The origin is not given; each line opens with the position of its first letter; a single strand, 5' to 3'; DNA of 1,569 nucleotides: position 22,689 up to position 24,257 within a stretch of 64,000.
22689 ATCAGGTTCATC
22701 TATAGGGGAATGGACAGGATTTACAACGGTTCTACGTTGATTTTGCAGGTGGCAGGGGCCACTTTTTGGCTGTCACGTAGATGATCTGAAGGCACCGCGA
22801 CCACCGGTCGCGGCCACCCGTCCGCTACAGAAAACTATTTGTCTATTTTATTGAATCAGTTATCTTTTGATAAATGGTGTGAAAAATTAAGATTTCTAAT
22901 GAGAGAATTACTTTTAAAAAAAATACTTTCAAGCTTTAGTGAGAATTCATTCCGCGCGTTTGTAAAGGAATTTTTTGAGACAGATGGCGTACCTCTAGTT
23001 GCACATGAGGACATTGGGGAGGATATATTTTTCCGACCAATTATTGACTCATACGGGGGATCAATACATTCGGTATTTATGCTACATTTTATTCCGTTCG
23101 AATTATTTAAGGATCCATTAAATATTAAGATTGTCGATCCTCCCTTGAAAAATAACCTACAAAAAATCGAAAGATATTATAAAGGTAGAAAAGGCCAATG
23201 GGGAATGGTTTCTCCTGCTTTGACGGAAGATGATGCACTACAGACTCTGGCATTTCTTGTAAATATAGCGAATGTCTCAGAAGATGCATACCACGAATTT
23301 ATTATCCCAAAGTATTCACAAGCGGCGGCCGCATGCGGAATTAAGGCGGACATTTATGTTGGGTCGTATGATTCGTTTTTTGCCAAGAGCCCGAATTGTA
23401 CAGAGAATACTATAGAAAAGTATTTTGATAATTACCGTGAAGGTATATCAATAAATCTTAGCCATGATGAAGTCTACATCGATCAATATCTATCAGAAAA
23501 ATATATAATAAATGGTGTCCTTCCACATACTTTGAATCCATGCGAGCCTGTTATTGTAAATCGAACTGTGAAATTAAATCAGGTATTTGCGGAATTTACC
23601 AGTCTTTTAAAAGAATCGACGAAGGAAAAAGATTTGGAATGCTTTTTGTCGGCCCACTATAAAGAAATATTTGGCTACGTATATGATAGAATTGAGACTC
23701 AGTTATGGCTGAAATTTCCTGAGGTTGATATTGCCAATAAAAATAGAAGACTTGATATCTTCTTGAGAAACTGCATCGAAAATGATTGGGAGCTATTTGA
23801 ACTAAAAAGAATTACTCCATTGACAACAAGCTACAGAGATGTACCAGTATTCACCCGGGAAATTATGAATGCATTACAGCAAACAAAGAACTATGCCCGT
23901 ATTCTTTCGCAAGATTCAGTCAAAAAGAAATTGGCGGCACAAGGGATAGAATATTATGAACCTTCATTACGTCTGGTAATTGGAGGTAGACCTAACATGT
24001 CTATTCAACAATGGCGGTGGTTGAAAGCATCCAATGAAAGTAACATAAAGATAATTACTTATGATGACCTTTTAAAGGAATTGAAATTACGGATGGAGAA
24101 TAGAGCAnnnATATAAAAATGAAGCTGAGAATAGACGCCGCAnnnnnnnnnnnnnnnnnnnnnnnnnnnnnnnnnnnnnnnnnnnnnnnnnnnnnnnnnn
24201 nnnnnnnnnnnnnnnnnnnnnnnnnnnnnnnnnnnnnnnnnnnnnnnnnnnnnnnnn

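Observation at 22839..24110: AT-rich orphan gene encoding a PD-(D/E)xK nuclease-fold protein wedged between hflX and pfkA: candidate single-gene defence island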

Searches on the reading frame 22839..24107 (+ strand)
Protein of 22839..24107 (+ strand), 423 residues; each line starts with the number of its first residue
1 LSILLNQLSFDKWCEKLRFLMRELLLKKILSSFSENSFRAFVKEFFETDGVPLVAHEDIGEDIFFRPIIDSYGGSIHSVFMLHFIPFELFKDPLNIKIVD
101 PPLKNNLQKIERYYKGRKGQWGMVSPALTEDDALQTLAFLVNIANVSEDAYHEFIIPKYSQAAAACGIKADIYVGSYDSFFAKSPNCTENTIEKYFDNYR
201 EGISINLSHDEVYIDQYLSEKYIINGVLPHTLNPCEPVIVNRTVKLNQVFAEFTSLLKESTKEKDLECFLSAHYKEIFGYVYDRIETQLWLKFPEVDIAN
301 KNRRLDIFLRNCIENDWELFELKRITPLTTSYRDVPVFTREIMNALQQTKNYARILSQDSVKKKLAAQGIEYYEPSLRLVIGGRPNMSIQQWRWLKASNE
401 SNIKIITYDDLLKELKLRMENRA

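Call 3: search_protein_families(library=pfam, proteins=[window:22839-24107:+], max_evalue=1)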
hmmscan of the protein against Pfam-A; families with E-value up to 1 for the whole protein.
window:22839-24107:+ (423 aa): 2 families
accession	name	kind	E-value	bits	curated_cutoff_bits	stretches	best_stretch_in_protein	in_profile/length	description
PF14082.12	SduA_C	-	1.7e-07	31.9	27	1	263-412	4-159/159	Shedu protein SduA, C-terminal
PF03135.19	CagE_TrbE_VirB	-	0.094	13.1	21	0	308-357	19-70/204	CagE, TrbE, VirB family, component of type IV transporter system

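Call 4: search_protein_families(library=padloc, proteins=[window:22839-24107:+], max_evalue=1)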
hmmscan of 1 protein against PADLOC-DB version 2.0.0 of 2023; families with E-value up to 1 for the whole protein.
window:22839-24107:+ (423 aa): 8 families
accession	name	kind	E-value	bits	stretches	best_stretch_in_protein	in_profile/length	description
PDLC00387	SduA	-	4.3e-09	33.4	1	228-416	361-537/546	DUF4263 domain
PDLC00402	SduA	-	3.7e-05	21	1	301-415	208-327/354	DUF4263 domain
PDLC00399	SduA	-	0.00059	17.3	1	304-417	245-366/375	DUF4263 domain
PDLC00388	SduA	-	0.00076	16.7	1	300-417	257-391/402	DUF4263 domain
PDLC00400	SduA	-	0.001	16.5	1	243-417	108-291/308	DUF4263 domain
PDLC00384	SduA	-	0.0011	15.9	1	246-416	274-453/476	DUF4263 domain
PDLC00378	SduA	-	0.0032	15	1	338-416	103-191/287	DUF4263 domain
PDLC00401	SduA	-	0.033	11.6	1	320-383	289-355/404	DUF4263 domain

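Call 5: search_protein_families(library=ncbifam, proteins=[window:22839-24107:+], max_evalue=1)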
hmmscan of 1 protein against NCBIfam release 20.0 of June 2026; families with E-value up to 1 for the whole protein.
window:22839-24107:+ (423 aa): 0 families

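Call 6: find_homologous_proteins(query=window:22839-24107:+, max_evalue=0.001)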
Query window:22839-24107:+ (423 aa): 255 proteins with E <= 0.001 among 4666 candidates; the best 120 are listed.
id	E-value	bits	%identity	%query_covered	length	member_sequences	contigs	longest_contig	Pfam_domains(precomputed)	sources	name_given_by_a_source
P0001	4.3e-271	917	100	95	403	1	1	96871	PF14082.13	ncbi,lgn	-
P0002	1.1e-122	428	46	94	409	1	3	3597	PF14082.13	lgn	-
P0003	1.3e-121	424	46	95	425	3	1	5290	PF14082.13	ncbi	-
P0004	2.4e-121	423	47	94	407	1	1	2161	PF14082.13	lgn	-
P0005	7.5e-121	422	47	95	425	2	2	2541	PF14082.13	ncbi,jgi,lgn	jgi:hypothetical protein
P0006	1.1e-120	421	48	94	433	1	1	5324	PF14082.13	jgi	jgi:antiviral defense system Shedu protein SduA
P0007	1.8e-120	421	47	95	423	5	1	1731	PF14082.13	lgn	-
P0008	3.1e-120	420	48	95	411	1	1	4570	PF14082.13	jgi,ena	-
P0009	3.6e-119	416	48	94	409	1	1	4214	-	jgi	jgi:hypothetical protein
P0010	6.2e-119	416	47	95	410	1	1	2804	PF14082.13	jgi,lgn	jgi:hypothetical protein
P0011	7.5e-119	415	46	95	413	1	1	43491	PF14082.13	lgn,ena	-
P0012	1.4e-118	414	47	94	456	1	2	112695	PF14082.13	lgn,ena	-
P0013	1.5e-118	414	46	95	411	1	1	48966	PF14082.13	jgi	-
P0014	1.7e-118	414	47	91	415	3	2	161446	PF14082.13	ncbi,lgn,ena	-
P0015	2.5e-118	414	46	94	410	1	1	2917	PF14082.13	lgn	-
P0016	3.7e-118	413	46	95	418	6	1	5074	PF14082.13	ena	-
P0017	4.9e-117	409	46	94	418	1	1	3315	PF14082.13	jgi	-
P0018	6.1e-117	409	46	95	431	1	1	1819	PF14082.13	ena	-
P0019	1.2e-116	408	47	94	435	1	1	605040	PF14082.13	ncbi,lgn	-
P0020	1.2e-115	405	48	91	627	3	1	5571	-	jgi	jgi:hypothetical protein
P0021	2.3e-115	404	46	94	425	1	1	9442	PF14082.13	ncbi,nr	ncbi:MAG: hypothetical protein JWM83_2039 [Candidatus Angelobacter sp.]|nr:hypothetical protein [Can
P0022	4.1e-115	403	46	95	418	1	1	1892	PF14082.13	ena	-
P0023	5.2e-115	403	47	94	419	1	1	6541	PF14082.13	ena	-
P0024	1.1e-114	402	46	95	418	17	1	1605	PF14082.13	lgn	-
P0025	1.5e-114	401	47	94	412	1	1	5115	PF14082.13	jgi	-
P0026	3.4e-114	400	47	94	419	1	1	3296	PF14082.13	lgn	-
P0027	3.8e-114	400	46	93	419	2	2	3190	PF14082.13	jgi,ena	-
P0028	4.7e-114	399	45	94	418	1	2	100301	PF14082.13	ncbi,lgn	-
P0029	2.9e-113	397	46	94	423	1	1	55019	PF14082.13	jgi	jgi:hypothetical protein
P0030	3.7e-113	397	46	94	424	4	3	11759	PF14082.13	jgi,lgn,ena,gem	-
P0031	3.7e-113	396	46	91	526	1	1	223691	-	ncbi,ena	-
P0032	4.2e-113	396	46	94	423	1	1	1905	PF14082.13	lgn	-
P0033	8.8e-113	395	47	94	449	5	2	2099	PF14082.13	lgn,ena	-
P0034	1.4e-112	395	44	94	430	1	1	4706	PF14082.13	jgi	jgi:hypothetical protein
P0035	1.6e-112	394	44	96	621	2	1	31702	PF14082.13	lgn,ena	-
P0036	1.8e-112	394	46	95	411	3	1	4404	PF14082.13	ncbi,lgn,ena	-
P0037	1.9e-111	391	45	94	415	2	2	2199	PF14082.13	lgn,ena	-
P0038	2.3e-111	391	45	94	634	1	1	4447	PF14082.13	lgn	-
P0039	4.1e-111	390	45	95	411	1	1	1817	PF14082.13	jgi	jgi:Domain of unknown function (DUF4263)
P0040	4.2e-111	390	44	95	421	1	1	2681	PF14082.13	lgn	-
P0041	6.8e-111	389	44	95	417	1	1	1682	PF14082.13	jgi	jgi:hypothetical protein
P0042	7.5e-111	389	45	94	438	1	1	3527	PF14082.13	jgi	jgi:hypothetical protein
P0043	1.8e-110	388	43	94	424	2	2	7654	PF14082.13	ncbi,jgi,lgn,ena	-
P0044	2.3e-110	387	46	95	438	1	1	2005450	PF14082.13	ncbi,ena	-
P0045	3.0e-110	387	45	95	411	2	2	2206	PF14082.13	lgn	-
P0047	6.3e-110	386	44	95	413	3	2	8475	PF14082.13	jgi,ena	-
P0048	6.5e-110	386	44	95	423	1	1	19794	PF14082.13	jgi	jgi:hypothetical protein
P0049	1.1e-109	385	44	94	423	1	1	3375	PF14082.13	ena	-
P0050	1.8e-109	384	45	94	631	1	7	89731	-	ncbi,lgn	ncbi:MAG: hypothetical protein AABN33_16215 [Acidobacteriota bacterium]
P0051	3.8e-109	383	44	94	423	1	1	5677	PF14082.13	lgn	-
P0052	6.4e-109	383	44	96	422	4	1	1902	PF14082.13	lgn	-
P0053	8.0e-109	382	44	94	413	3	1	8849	PF14082.13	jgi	-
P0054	8.2e-109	382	45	91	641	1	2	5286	PF14082.13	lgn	-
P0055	9.4e-109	382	46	87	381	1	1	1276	PF14082.13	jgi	jgi:hypothetical protein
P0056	1.1e-108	382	43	94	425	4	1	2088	PF14082.13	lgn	-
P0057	1.9e-108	381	44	95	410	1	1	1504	PF14082.13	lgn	-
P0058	2.6e-108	381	45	94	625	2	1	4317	PF14082.13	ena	-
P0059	3.8e-108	380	43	94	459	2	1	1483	PF14082.13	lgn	-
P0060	4.5e-108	380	45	94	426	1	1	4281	PF14082.13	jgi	jgi:antiviral defense system Shedu protein SduA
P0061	5.9e-108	379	44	94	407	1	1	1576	PF14082.13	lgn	-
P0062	8.5e-108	379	45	95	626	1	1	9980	PF14082.13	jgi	jgi:hypothetical protein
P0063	1.1e-107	378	45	95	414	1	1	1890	PF14082.13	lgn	-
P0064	1.4e-107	378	44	95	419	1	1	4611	PF14082.13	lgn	-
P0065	2.0e-107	378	44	91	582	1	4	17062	PF14082.13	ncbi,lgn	-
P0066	1.3e-106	375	44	95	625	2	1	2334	PF14082.13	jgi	jgi:hypothetical protein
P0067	2.5e-106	374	46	93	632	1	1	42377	PF14082.13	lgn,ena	-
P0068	3.7e-106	373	44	95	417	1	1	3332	PF14082.13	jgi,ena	-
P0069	6.1e-106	373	45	94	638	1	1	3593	PF14082.13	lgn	-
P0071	1.5e-105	371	43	94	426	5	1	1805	PF14082.13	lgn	-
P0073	2.1e-105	371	44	92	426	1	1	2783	PF14082.13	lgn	-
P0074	2.5e-105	371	43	93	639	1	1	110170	PF14082.13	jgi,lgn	jgi:hypothetical protein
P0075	6.8e-105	369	43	95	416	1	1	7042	PF14082.13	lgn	-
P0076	7.2e-105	369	44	95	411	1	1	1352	PF14082.13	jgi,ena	-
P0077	2.3e-104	368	44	94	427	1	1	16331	PF14082.13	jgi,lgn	jgi:hypothetical protein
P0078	7.2e-104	366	42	95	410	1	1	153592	PF14082.13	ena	-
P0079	1.0e-103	365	44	94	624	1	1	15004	PF14082.13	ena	-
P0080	2.9e-103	364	43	95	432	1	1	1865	PF14082.13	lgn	-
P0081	9.9e-103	362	42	99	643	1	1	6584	PF14082.13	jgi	jgi:hypothetical protein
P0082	1.0e-102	362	44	93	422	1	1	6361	PF14082.13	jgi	jgi:hypothetical protein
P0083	1.1e-102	362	41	95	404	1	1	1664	PF14082.13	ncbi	-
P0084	9.1e-102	359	46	86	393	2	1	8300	PF14082.13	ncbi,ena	-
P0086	2.9e-101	357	42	94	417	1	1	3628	PF14082.13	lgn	-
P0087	3.2e-101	357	45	94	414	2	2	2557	PF14082.13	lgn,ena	-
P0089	6.3e-101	356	43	91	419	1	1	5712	PF14082.13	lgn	-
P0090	6.5e-101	356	43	95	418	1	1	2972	PF14082.13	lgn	-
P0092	1.7e-100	355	43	94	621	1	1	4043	PF14082.13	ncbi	-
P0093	1.1e-99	352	43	94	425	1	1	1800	PF14082.13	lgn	-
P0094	2.9e-99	351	43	94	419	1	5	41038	PF14082.13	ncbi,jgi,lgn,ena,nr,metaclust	ncbi:MAG: hypothetical protein A2079_03975 [Geobacteraceae bacterium GWC2_48_7]|nr:MAG: hypothetical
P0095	3.7e-99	350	48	76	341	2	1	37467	PF14082.13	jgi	-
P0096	4.2e-99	350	42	95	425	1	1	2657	PF14082.13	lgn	-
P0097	4.2e-99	350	48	76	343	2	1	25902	PF14082.13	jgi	-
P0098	2.9e-98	347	42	88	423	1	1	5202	PF14082.13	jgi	jgi:hypothetical protein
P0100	2.1e-97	345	42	90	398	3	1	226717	PF14082.13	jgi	-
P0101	2.6e-97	344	41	94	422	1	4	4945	PF14082.13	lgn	-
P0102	3.9e-97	344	41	95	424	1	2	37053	PF14082.13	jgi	jgi:hypothetical protein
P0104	5.0e-97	343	42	94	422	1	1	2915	PF14082.13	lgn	-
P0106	1.3e-96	342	45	85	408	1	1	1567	PF14082.13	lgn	-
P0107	1.6e-96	342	42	94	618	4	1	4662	PF14082.13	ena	-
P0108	8.2e-96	339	41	95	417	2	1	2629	PF14082.13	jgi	-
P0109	3.5e-95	337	44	94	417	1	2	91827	-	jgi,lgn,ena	-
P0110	4.5e-95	337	40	94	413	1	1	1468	PF14082.13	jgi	jgi:hypothetical protein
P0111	7.9e-95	336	41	95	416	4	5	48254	PF14082.13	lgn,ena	-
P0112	4.0e-94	334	46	76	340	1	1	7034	PF14082.13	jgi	jgi:Domain of unknown function (DUF4263)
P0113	2.6e-93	331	42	95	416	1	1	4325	PF14082.13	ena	-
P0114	2.7e-93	331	42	95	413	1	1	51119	PF14082.13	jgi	jgi:antiviral defense system Shedu protein SduA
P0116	5.6e-93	330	41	88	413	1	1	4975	PF14082.13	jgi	jgi:hypothetical protein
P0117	9.0e-93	329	39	94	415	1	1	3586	PF14082.13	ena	-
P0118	9.2e-93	329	40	95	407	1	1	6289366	PF14082.13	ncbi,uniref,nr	ncbi:DUF4263 domain-containing protein [Roseateles amylovorans]|uniref:DUF4263 domain-containing pro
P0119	1.4e-92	329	40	94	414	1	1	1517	PF14082.13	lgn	-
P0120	2.2e-92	328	41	96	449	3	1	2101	PF14082.13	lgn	-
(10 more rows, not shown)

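Call 9: find_encoding_contigs(protein=P0001, flank=10000, max_places=4)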
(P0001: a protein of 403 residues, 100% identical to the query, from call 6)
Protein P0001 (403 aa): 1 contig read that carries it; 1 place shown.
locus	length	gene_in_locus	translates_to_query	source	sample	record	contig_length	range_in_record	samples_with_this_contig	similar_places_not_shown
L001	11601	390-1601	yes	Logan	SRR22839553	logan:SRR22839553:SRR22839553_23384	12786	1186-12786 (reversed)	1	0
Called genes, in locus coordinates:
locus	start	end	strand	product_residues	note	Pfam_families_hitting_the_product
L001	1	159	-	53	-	?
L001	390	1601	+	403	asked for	PF14082:SduA_C (weak)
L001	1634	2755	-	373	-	PF00365:PFK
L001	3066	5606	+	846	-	PF11897:DUF3417, PF00343:Phosphorylase, PF28476:GlgP_C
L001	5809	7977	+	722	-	-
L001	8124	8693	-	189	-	PF20393:Pro_CA_2 (weak)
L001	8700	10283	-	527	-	PF01145:Band_7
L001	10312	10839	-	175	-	PF01957:NfeD (faint)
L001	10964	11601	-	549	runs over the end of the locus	PF05833:NFACT_N, PF05670:NFACT-R_1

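Call 25: search_solved_structures(query=A2, max_evalue=1, show_alignments=2)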
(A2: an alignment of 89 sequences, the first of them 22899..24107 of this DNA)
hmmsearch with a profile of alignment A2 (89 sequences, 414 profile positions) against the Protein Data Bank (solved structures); distinct sequences matched with E-value up to 1: 8.
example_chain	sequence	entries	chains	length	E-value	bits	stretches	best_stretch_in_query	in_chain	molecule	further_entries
8imn_5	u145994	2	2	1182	0.0042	19.4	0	204-264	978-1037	CpcN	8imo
9k9w_a9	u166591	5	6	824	0.078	15.2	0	242-265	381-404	Glr1262 protein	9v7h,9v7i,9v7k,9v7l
6swg_A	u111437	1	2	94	0.11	14.8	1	65-135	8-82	Periphilin-1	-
9k9w_M2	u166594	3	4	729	0.38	12.9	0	240-265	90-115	Glr2806 protein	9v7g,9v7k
4xv0_A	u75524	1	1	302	0.51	12.5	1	40-121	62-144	Beta-xylanase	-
3o2l_A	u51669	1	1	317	0.6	12.3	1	61-123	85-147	Endo-1,4-beta-xylanase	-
1i1w_A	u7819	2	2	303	0.99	11.6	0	62-123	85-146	ENDO-1,4-BETA-XYLANASE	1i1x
2bnj_A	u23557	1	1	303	1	11.6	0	62-123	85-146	ENDO-1,4-BETA-XYLANASE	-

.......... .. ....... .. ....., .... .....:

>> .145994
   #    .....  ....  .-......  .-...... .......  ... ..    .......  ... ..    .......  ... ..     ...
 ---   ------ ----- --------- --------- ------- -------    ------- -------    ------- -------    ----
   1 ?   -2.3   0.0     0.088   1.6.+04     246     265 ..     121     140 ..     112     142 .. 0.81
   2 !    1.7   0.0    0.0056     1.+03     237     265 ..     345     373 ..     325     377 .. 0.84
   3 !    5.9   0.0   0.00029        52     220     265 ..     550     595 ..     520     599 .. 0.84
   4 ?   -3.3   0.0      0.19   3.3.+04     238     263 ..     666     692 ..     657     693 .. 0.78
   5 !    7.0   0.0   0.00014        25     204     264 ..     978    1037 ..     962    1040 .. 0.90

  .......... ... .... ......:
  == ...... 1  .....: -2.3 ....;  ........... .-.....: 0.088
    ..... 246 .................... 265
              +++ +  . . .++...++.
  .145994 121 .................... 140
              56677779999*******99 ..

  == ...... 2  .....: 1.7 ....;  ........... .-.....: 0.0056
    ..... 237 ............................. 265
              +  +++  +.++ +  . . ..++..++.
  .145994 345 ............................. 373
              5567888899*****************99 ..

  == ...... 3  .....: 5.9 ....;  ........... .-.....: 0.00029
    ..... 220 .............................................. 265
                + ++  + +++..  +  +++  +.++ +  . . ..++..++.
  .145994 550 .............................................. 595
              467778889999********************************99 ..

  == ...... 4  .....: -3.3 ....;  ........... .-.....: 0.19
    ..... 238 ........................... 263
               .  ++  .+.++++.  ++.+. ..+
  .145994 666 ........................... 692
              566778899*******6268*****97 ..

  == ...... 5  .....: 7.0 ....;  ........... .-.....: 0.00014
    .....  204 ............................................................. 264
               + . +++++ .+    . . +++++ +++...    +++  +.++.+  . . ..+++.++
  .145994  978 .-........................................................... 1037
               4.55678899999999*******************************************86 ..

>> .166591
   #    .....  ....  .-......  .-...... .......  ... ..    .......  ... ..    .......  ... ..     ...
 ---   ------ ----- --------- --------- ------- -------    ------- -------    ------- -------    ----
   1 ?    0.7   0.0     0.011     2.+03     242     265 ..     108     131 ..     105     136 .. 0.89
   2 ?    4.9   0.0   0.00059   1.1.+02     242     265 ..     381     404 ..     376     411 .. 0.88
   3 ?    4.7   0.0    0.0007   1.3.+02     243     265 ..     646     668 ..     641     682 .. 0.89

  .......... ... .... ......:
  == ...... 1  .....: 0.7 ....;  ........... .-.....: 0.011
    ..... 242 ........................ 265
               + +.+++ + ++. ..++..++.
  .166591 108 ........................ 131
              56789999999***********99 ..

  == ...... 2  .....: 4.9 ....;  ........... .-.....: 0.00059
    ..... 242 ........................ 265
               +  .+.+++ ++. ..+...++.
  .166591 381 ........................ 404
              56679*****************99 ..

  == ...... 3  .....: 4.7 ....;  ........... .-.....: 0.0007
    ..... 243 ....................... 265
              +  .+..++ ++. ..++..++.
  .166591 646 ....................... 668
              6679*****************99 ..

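Call 34: predict_structure(alignment_id=A2)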
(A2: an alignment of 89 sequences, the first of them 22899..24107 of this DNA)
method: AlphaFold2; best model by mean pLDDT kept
length: 403 residues; sequences in the alignment: 89
mean_pLDDT: 77.0   pTM: 0.51
mean pLDDT of the five models: 77.0, 71.5, 70.4, 66.6, 62.4
residues with pLDDT >= 90: 77; 70-90: 221; 50-70: 78; < 50: 27
segments of 3 or more residues with pLDDT < 50: 183-187, 191-194, 199-208, 213-218
pLDDT, mean of each block of 10 residues (from residue 1): 74 80 86 85 90 92 81 81 93 95 88 96 87 93 95 92 88 73 50 47 45 48 70 76 81 84 80 58 72 79 63 66 76 79 78 73 68 70 78 75 58
secondary structure, 60 per line:
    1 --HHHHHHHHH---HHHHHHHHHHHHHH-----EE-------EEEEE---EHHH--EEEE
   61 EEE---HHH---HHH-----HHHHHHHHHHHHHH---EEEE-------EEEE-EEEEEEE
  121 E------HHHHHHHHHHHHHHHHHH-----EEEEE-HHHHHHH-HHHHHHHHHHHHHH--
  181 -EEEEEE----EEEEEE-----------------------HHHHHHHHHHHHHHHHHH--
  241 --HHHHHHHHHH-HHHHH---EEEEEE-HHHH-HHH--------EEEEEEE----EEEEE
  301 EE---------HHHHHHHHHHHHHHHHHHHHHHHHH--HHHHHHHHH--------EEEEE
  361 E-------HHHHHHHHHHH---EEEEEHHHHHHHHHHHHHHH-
elements in order: H3-11 H15-28 E43-47 E57-63 H81-94 E98-101 E109-112 E114-121 H128-145 E151-155 H157-163 H165-178 E182-187 E192-197 H221-238 H243-252 H254-258 E262-267 H269-272 E285-291 E296-302 H312-336 H339-347 E356-361 H369-379 E383-387 H388-402
